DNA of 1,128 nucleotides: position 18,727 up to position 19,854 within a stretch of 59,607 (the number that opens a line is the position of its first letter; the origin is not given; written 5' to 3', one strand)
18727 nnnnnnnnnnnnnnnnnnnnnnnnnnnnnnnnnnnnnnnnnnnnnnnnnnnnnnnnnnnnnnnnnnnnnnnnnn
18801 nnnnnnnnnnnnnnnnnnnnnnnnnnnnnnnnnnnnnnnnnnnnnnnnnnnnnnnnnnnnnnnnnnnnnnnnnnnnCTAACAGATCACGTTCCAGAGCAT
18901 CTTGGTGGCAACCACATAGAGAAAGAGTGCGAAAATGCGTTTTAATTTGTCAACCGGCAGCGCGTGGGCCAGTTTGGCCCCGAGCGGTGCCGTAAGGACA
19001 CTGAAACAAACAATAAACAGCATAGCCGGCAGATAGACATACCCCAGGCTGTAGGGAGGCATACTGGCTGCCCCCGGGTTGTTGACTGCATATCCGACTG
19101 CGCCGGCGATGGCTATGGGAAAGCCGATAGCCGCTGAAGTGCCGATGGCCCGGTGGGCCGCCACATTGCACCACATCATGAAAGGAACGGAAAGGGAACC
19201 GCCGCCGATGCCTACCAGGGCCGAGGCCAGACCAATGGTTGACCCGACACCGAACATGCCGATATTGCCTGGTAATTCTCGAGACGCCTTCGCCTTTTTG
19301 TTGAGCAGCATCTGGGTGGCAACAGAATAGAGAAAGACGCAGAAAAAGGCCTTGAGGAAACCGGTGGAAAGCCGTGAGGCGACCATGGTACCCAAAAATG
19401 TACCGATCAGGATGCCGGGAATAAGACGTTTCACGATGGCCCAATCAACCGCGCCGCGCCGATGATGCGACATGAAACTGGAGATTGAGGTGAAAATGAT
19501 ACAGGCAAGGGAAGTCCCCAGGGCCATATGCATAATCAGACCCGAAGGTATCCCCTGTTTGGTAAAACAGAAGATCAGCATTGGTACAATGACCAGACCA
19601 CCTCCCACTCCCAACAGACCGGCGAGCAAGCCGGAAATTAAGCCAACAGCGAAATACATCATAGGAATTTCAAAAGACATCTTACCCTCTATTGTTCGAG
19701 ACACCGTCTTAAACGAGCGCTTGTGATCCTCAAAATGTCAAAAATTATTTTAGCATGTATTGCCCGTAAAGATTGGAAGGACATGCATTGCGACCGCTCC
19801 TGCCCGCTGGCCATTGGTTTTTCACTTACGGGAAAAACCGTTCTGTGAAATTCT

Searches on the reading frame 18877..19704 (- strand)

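Call 43: search_protein_families(library=ncbifam, proteins=[window:18877-19704:-], max_evalue=0.00001)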
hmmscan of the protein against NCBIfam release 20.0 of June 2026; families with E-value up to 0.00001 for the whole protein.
window:18877-19704:- (275 aa): 1 family
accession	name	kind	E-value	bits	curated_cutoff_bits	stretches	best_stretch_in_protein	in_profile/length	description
NF040961.1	MamO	equivalog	2.3e-12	46.1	800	1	153-270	534-648/648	magnetosome protein MamO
